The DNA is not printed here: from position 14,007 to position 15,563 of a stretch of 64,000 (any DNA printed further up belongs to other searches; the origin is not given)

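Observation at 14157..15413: Anti-sigma-like single-pass membrane protein that itself carries a T9SS type-B C-terminal sorting domain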

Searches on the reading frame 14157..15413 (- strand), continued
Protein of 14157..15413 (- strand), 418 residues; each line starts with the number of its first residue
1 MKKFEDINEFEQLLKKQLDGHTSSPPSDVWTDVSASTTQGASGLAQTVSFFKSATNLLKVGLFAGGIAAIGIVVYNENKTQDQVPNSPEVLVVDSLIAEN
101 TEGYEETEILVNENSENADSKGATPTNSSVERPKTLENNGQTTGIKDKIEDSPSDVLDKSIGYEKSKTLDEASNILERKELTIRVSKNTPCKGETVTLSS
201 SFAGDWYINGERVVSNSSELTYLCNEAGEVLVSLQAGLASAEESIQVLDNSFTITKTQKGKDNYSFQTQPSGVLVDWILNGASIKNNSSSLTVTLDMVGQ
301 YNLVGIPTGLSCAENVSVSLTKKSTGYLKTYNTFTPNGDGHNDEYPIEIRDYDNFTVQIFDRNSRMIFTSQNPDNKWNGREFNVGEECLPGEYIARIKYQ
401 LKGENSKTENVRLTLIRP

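Call 39: search_protein_families(library=ncbifam, proteins=[L007:1322-1867:+, L035:2200-2754:+, L044:4611-5147:+, L051:6899-7444:+, L081:3685-4245:+, L007:1870-2916:+, L035:2744-3655:+, L044:5137-6048:+, L051:7437-8318:+, L081:4226-5281:+], max_evalue=0.01)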
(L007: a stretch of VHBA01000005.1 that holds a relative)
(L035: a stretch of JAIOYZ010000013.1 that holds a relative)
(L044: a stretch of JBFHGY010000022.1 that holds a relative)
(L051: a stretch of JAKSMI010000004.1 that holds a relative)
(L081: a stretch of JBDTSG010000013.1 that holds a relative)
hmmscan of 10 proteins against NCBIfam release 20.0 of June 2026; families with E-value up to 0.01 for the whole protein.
L007:1322-1867:+ (181 aa): 90 families (the best 25 are shown)
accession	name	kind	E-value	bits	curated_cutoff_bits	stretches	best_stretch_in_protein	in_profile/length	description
TIGR02985.1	Sig70_bacteroi1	subfamily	5.7e-25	88.4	126.4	1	26-177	4-162/162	RNA polymerase sigma-70 factor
NF008888.0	PRK11922.1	equivalog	1.4e-24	87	204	1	8-178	15-197/231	RNA polymerase sigma factor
TIGR02937.1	sigma70-ECF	superfamily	5.5e-23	81.4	42.9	1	24-177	2-165/165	sigma-70 family RNA polymerase sigma factor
NF009171.0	PRK12518.1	equivalog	8.9e-23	81.1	208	1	4-178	8-185/191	RNA polymerase sigma factor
NF006930.0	PRK09415.1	subfamily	9.5e-23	80.9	198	1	21-178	14-176/179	RNA polymerase factor sigma C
NF007216.0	PRK09638.1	equivalog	1.6e-21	76.8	194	1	9-178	4-175/180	RNA polymerase sigma factor SigY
TIGR02950.1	SigM_subfam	subfamily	1.7e-20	73.5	147.95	1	28-176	5-157/159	RNA polymerase sigma factor, SigM family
TIGR02954.1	Sig70_famx3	hypoth_equivalog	3.1e-20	72.6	188.5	1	9-178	2-168/170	RNA polymerase sigma-70 factor, TIGR02954 family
NF058625.1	sigma_PG0214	equivalog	3.7e-20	72.3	130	1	32-178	13-162/170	GFO_1088 family ECF-type sigma factor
NF009166.1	PRK12513.1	equivalog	8.7e-20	71.2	206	1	7-178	6-187/193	RNA polymerase sigma factor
NF007225.0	PRK09643.1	equivalog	3.1e-19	69.5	190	1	7-177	11-182/204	RNA polymerase sigma factor SigM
NF004113.0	PRK05602.1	equivalog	4.3e-19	68.9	208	1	9-179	31-203/211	RNA polymerase sigma factor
NF007223.0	PRK09641.1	equivalog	6.2e-19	68.6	209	1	9-178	4-185/187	RNA polymerase sigma factor SigW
NF053879.1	RNAPolSigSigVBac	equivalog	2.9e-18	66.1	190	1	34-178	15-156/160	RNA polymerase sigma factor SigV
NF006089.0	PRK08241.1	subfamily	2.2e-17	63.2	240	1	19-105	18-104/343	RNA polymerase subunit sigma-70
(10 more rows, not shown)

L035:2200-2754:+ (184 aa): 93 families (the best 25 are shown)
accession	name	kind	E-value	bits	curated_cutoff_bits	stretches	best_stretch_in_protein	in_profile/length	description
NF007225.0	PRK09643.1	equivalog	7.7e-26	91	190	1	5-181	13-190/204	RNA polymerase sigma factor SigM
NF008888.0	PRK11922.1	equivalog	7.8e-24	84.6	204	1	3-169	14-192/231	RNA polymerase sigma factor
NF058625.1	sigma_PG0214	equivalog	4.5e-23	81.8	130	1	25-178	10-166/170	GFO_1088 family ECF-type sigma factor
TIGR02937.1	sigma70-ECF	superfamily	9.2e-23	80.7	42.9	1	20-168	2-160/165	sigma-70 family RNA polymerase sigma factor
TIGR02985.1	Sig70_bacteroi1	subfamily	2.3e-21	76.7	126.4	1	22-168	4-157/162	RNA polymerase sigma-70 factor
NF009174.0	PRK12522.1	equivalog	3.5e-21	76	217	1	23-170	7-164/175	RNA polymerase sigma factor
TIGR02950.1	SigM_subfam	subfamily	4.8e-21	75.2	147.95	1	24-171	5-156/159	RNA polymerase sigma factor, SigM family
NF004113.0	PRK05602.1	equivalog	2.7e-20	72.9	208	1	3-178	29-206/211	RNA polymerase sigma factor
NF009171.0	PRK12518.1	equivalog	2.8e-20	72.9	208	1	4-172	12-183/191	RNA polymerase sigma factor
NF007215.0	PRK09637.1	equivalog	4.1e-20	72.5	212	1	22-172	4-153/181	RNA polymerase sigma factor SigZ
NF007216.0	PRK09638.1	equivalog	4.7e-20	72.1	194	1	6-175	5-176/180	RNA polymerase sigma factor SigY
NF006930.0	PRK09415.1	subfamily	6e-20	71.8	198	1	22-170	19-172/179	RNA polymerase factor sigma C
TIGR02983.1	SigE-fam_strep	subfamily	9.9e-20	71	141.55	1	22-170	9-155/162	SigE family RNA polymerase sigma factor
TIGR02947.1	SigH_actino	hypoth_equivalog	1.1e-19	70.9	251.55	1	30-180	22-186/193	RNA polymerase sigma-70 factor, TIGR02947 family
TIGR02959.1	SigZ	equivalog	5.7e-19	68.6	168.65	1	29-172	5-147/170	RNA polymerase sigma factor SigZ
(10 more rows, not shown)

L044:4611-5147:+ (178 aa): 97 families (the best 25 are shown)
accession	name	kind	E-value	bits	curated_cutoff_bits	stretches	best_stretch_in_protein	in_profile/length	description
NF008888.0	PRK11922.1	equivalog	4.3e-28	98.5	204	1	3-173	17-198/231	RNA polymerase sigma factor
TIGR02985.1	Sig70_bacteroi1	subfamily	6.2e-28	98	126.4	1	19-171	4-162/162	RNA polymerase sigma-70 factor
TIGR02937.1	sigma70-ECF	superfamily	2.3e-26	92.4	42.9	1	17-171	2-165/165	sigma-70 family RNA polymerase sigma factor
NF006930.0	PRK09415.1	subfamily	4.8e-26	91.7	198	1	1-173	1-177/179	RNA polymerase factor sigma C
NF058625.1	sigma_PG0214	equivalog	7.4e-24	84.4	130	1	25-174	13-164/170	GFO_1088 family ECF-type sigma factor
NF004113.0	PRK05602.1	equivalog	1.1e-23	84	208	1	6-176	35-206/211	RNA polymerase sigma factor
NF007225.0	PRK09643.1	equivalog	2.3e-23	82.9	190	1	5-175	16-186/204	RNA polymerase sigma factor SigM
NF007215.0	PRK09637.1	equivalog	3.4e-23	82.6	212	1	20-173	5-156/181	RNA polymerase sigma factor SigZ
NF007223.0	PRK09641.1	equivalog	1.9e-22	80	209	1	7-173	9-186/187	RNA polymerase sigma factor SigW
TIGR02959.1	SigZ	equivalog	5e-22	78.5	168.65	1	35-173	14-150/170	RNA polymerase sigma factor SigZ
NF008891.0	PRK11924.1-5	subfamily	7e-22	78.3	259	1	20-172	7-164/171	RNA polymerase sigma factor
TIGR02950.1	SigM_subfam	subfamily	8.3e-22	77.7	147.95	1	20-170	4-157/159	RNA polymerase sigma factor, SigM family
TIGR02983.1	SigE-fam_strep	subfamily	2.7e-20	72.9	141.55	1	19-173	9-160/162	SigE family RNA polymerase sigma factor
TIGR02954.1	Sig70_famx3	hypoth_equivalog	3.1e-20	72.6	188.5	1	1-173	1-169/170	RNA polymerase sigma-70 factor, TIGR02954 family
NF007229.0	PRK09647.1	equivalog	9.1e-20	70.9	265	1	19-173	47-204/220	RNA polymerase sigma factor SigE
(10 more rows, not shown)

L051:6899-7444:+ (181 aa): 89 families (the best 25 are shown)
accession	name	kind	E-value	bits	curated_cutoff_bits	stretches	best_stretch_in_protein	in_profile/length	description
NF058625.1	sigma_PG0214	equivalog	3.4e-27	95.2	130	1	35-179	16-163/170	GFO_1088 family ECF-type sigma factor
TIGR02937.1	sigma70-ECF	superfamily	8.9e-27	93.7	42.9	1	26-176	4-164/165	sigma-70 family RNA polymerase sigma factor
TIGR02985.1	Sig70_bacteroi1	subfamily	2.9e-24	86.1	126.4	1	26-177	4-162/162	RNA polymerase sigma-70 factor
TIGR02959.1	SigZ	equivalog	3.6e-23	82.2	168.65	1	45-178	17-149/170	RNA polymerase sigma factor SigZ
TIGR02950.1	SigM_subfam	subfamily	3.8e-23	82.1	147.95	1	27-176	4-157/159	RNA polymerase sigma factor, SigM family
NF053879.1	RNAPolSigSigVBac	equivalog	1.5e-22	80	190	1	39-178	20-156/160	RNA polymerase sigma factor SigV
NF008888.0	PRK11922.1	equivalog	2e-22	79.9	204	1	45-177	52-196/231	RNA polymerase sigma factor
NF007215.0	PRK09637.1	equivalog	2.3e-22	79.9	212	1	41-178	19-155/181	RNA polymerase sigma factor SigZ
TIGR02947.1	SigH_actino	hypoth_equivalog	1.4e-21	77.1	251.55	1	35-179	23-181/193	RNA polymerase sigma-70 factor, TIGR02947 family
TIGR02983.1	SigE-fam_strep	subfamily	1.9e-21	76.7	141.55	1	31-177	14-158/162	SigE family RNA polymerase sigma factor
NF007216.0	PRK09638.1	equivalog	1.9e-21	76.7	194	1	26-175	21-172/180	RNA polymerase sigma factor SigY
NF006930.0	PRK09415.1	subfamily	2.8e-20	72.9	198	1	27-177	20-175/179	RNA polymerase factor sigma C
NF009171.0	PRK12518.1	equivalog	3.2e-20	72.7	208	1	12-175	16-182/191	RNA polymerase sigma factor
NF007229.0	PRK09647.1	equivalog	6.9e-20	71.3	265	1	28-177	49-202/220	RNA polymerase sigma factor SigE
NF008891.0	PRK11924.1-5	subfamily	9.5e-19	68.2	259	1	27-177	7-163/171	RNA polymerase sigma factor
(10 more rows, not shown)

L081:3685-4245:+ (186 aa): 87 families (the best 25 are shown)
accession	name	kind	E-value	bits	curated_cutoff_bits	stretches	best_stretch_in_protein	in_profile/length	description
TIGR02985.1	Sig70_bacteroi1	subfamily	2e-26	93.1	126.4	1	19-171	4-162/162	RNA polymerase sigma-70 factor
NF008888.0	PRK11922.1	equivalog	5.4e-26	91.6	204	1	2-174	16-199/231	RNA polymerase sigma factor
TIGR02937.1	sigma70-ECF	superfamily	7e-26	90.8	42.9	1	17-171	2-165/165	sigma-70 family RNA polymerase sigma factor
NF006930.0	PRK09415.1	subfamily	1.3e-23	83.7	198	1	16-174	16-178/179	RNA polymerase factor sigma C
NF058625.1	sigma_PG0214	equivalog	1.2e-22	80.4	130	1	24-174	12-164/170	GFO_1088 family ECF-type sigma factor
NF007225.0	PRK09643.1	equivalog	4.3e-21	75.5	190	1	13-173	24-184/204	RNA polymerase sigma factor SigM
NF007215.0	PRK09637.1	equivalog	1.7e-19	70.5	212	1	19-171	4-154/181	RNA polymerase sigma factor SigZ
TIGR02950.1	SigM_subfam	subfamily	3.2e-19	69.3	147.95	1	21-171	5-158/159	RNA polymerase sigma factor, SigM family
NF004113.0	PRK05602.1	equivalog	3.8e-19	69.2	208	1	2-175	31-205/211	RNA polymerase sigma factor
TIGR02939.1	RpoE_Sigma70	equivalog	4.9e-19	69.1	236.15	1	2-169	6-184/190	RNA polymerase sigma factor RpoE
NF009166.1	PRK12513.1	equivalog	9.7e-19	67.8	206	1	2-175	8-190/193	RNA polymerase sigma factor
NF009171.0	PRK12518.1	equivalog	1.7e-18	67.1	208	1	2-174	13-187/191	RNA polymerase sigma factor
NF007223.0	PRK09641.1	equivalog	3.3e-18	66.2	209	1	4-171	6-184/187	RNA polymerase sigma factor SigW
NF007216.0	PRK09638.1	equivalog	4.4e-18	65.7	194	1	2-173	4-176/180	RNA polymerase sigma factor SigY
TIGR02983.1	SigE-fam_strep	subfamily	1e-17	64.5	141.55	1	15-174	5-161/162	SigE family RNA polymerase sigma factor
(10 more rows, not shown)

L007:1870-2916:+ (348 aa): 2 families
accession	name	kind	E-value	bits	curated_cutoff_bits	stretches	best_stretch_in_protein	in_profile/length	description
TIGR04131.1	Bac_Flav_CTERM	domain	6.9e-11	42.2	35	1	261-348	2-85/85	T9SS type B sorting domain-containing protein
NF041515.1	GspC_delta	equivalog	0.008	16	150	0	111-197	34-120/311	type II secretion system protein GspC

L035:2744-3655:+ (303 aa): 1 family
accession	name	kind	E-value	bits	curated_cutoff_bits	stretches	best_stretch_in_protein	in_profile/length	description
TIGR04131.1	Bac_Flav_CTERM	domain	7.9e-09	35.6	35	1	216-302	4-84/85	T9SS type B sorting domain-containing protein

L044:5137-6048:+ (303 aa): 1 family
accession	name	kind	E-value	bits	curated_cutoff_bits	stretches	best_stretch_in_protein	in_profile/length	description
TIGR04131.1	Bac_Flav_CTERM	domain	1e-07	32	35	1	216-287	3-73/85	T9SS type B sorting domain-containing protein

L051:7437-8318:+ (293 aa): 1 family
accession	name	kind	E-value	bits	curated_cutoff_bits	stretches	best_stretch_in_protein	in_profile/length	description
TIGR04131.1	Bac_Flav_CTERM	domain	2.9e-15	56.2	35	1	207-293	3-85/85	T9SS type B sorting domain-containing protein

L081:4226-5281:+ (351 aa): 1 family
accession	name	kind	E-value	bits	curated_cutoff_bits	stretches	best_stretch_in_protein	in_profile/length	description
TIGR04131.1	Bac_Flav_CTERM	domain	2.4e-06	27.6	35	1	264-333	3-72/85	T9SS type B sorting domain-containing protein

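Call 47: predict_structure(alignment_id=A1)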
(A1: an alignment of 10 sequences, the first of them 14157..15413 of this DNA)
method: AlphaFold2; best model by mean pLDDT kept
length: 418 residues; sequences in the alignment: 10
mean_pLDDT: 68.7   pTM: 0.48
mean pLDDT of the five models: 68.7, 65.8, 65.1, 64.4, 64.2
residues with pLDDT >= 90: 207; 70-90: 32; 50-70: 32; < 50: 147
segments of 3 or more residues with pLDDT < 50: 1-4, 21-23, 32-49, 51-53, 61-177
pLDDT, mean of each block of 10 residues (from residue 1): 51 59 50 45 41 51 40 33 29 26 26 25 25 25 26 28 27 45 93 95 94 96 94 93 93 94 94 94 96 94 94 92 92 85 89 96 95 94 93 96 94 91
secondary structure, 60 per line:
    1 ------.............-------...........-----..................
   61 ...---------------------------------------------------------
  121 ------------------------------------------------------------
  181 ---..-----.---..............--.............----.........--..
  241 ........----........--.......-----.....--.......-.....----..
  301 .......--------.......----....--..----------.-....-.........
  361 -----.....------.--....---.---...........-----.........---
elements in order: H7-19 H27-37 H43-63 E195-208 E211-223 E228-236 E239-248 E253-260 E263-269 E275-279 E282-288 E290-294 E299-307 E316-322 E327-330 E347-350 E352-360 E366-370 E391-401 E407-415

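Call 56: search_protein_families(library=pfam, proteins=[L039:3478-4812:+, L049:3233-4507:+, L007:1870-2916:+, L035:2744-3655:+, L081:4226-5281:+, L039:2753-3481:+], max_evalue=0.1)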
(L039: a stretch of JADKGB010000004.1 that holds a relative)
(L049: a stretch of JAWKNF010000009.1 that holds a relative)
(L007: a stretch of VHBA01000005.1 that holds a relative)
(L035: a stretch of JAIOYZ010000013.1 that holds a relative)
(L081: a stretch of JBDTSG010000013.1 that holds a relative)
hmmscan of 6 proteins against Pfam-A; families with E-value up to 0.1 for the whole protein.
L039:3478-4812:+ (444 aa): 3 families
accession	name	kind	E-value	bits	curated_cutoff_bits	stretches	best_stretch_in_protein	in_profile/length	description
PF18911.6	PKD_4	-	1.1e-27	96.4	27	2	298-340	35-77/85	PKD domain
PF00801.26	PKD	-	1.4e-17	63.9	23.5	2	296-336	28-70/80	PKD domain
PF13585.12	CHU_C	-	4.6e-11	43.1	27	1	355-440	3-84/86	CHU_C Type IX secretion signal domain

L049:3233-4507:+ (424 aa): 3 families
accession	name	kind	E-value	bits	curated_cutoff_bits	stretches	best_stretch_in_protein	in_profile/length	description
PF18911.6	PKD_4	-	7.9e-27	93.6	27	2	276-322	34-80/85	PKD domain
PF00801.26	PKD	-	4.9e-19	68.5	23.5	2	273-320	26-75/80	PKD domain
PF13585.12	CHU_C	-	3.6e-11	43.5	27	1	334-411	3-77/86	CHU_C Type IX secretion signal domain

L007:1870-2916:+ (348 aa): 3 families
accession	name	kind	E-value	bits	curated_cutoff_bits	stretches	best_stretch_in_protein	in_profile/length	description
PF13585.12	CHU_C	-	1.8e-12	47.6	27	1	261-336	2-79/86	CHU_C Type IX secretion signal domain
PF18911.6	PKD_4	-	7.4e-08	32.8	27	1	188-245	19-76/85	PKD domain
PF00801.26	PKD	-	0.0022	18.4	23.5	1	202-239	29-67/80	PKD domain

L035:2744-3655:+ (303 aa): 1 family
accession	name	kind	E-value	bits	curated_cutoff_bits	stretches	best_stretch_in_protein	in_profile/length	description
PF13585.12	CHU_C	-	3.3e-18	66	27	1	215-301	3-86/86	CHU_C Type IX secretion signal domain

L081:4226-5281:+ (351 aa): 1 family
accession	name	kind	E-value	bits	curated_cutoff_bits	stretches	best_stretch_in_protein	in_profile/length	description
PF13585.12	CHU_C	-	2.2e-12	47.4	27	1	263-345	2-84/86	CHU_C Type IX secretion signal domain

L039:2753-3481:+ (242 aa): 4 families
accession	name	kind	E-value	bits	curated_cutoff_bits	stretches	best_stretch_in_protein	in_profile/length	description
PF04542.20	Sigma70_r2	-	2.5e-17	62.9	24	1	76-141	2-69/71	Sigma-70 region 2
PF08281.18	Sigma70_r4_2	-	1.3e-13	50.8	25.7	1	181-228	4-51/54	Sigma-70, region 4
PF04545.22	Sigma70_r4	-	2.3e-06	27.4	24.1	1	184-232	1-49/50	Sigma-70, region 4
PF07638.17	Sigma70_ECF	-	0.00031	21.1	21.1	1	103-233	55-181/185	ECF sigma factor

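Call 58: fold_search(model_id=the predicted structure, library=pdb)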
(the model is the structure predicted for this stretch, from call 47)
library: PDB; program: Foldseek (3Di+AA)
matches with E <= 10: 1388; with E <= 0.001: 188
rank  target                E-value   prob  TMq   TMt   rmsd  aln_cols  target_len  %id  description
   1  9flp_A                1.2e-08  1.00  0.25  0.13  11.1       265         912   15  CryoEM structure of the neck (1403-2314) in the grappling hook protein A (GhpA) in the bacterium Aureispira sp. CCB-QB (released 2024-10-16)
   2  9fls_A                1.4e-08  1.00  0.23  0.27  11.0       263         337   17  CryoEM structure of the fragment-3 (2061-2397) in the grappling hook protein A (GhpA) in the bacterium Aureispira sp.  (released 2024-10-16)
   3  9flw_A                8.1e-08  1.00  0.23  0.20  10.8       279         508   14  CryoEM structure of the fragment-6 (3571-4078) in the grappling hook protein A (GhpA) in the bacterium Aureispira sp.  (released 2024-10-16)
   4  9rcs_A                3.2e-07  1.00  0.24  0.31  10.6       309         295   16  Cardioderma bat coronavirus KY43 receptor binding domain in complex with human CEACAM6 (released 2026-04-08)
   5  2yn5_A                3.8e-07  1.00  0.23  0.31  12.2       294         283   12  Structural insight into the giant calcium-binding adhesin SiiE: implications for the adhesion of Salmonella enterica t (released 2013-04-03)
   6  2oz4_A                4.0e-07  1.00  0.26  0.36  10.2       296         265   11  Structural Plasticity in IgSF Domain 4 of ICAM-1 Mediates Cell Surface Dimerization (released 2007-10-16)
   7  5n47_F                4.4e-07  1.00  0.24  0.31  10.2       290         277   14  Structure of Anticalin N7E in complex with the three-domain fragment Fn7B8 of human oncofetal fibronectin (released 2018-02-14)
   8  4gh7_B                6.9e-07  1.00  0.24  0.32  10.7       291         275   15  Crystal structure of Anticalin N7A in complex with oncofetal fibronectin fragment Fn7B8 (released 2012-12-26)
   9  4pbx                  7.3e-07  1.00  0.22  0.18  11.8       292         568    9  Crystal structure of the six N-terminal domains of human receptor protein tyrosine phosphatase sigma (released 2014-11-12)
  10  8cka_A                8.1e-07  1.00  0.15  0.14  17.4       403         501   11  Deinococcus radidurans HPI S-layer (released 2023-04-19)
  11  8bxr                  8.6e-07  1.00  0.22  0.29  12.2       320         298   13  Titin FnIII-domain I109-I111 (I/A4-A/A6) from the MIR region (released 2023-02-15)
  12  6xay_B                1.1e-06  1.00  0.26  0.35  11.4       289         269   12  Structure of a fragment of human fibronectin containing the 10th, 11th and 12th type III domains (released 2021-06-09)
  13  2yn5_B                1.6e-06  1.00  0.25  0.34  11.7       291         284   13  Structural insight into the giant calcium-binding adhesin SiiE: implications for the adhesion of Salmonella enterica t (released 2013-04-03)
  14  5k6z_A                1.6e-06  1.00  0.20  0.22  24.1       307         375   11  Sidekick chimera containing sidekick-2 immunoglobulin domains 1-2 and sidekick-1 immunoglobulin domains 3-4 (released 2016-09-28)
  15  7ad7_B                1.7e-06  1.00  0.22  0.16  20.6       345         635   11  Crystal structure of human complement C5 in complex with the K8 bovine knob domain peptide. (released 2021-03-10)
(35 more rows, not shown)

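Call 84: find_encoding_contigs(protein=P0010, flank=8000, max_places=2)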
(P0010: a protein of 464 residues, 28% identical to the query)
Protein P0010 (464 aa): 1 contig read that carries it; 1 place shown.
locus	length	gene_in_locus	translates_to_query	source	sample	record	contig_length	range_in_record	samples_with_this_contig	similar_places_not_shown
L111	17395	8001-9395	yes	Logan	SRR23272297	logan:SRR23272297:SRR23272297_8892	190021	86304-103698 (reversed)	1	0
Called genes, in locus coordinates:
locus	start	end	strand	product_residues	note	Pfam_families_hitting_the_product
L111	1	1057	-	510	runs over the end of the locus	PF00289:Biotin_carb_N, PF02786:CPSase_L_D2, PF07478:Dala_Dala_lig_C, PF02222:ATP-grasp, PF02785:Biotin_carb_C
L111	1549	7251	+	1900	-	PF00801:PKD (faint), PF18911:PKD_4 (weak), PF13585:CHU_C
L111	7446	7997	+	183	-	PF04542:Sigma70_r2, PF08281:Sigma70_r4_2, PF04545:Sigma70_r4 (weak)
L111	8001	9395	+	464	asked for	PF00801:PKD (faint), PF13585:CHU_C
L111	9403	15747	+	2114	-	PF00801:PKD (faint), PF18911:PKD_4, PF13585:CHU_C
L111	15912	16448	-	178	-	PF03602:Cons_hypoth95, PF13847:Methyltransf_31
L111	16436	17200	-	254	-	PF12864:DUF3822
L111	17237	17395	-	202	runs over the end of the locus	-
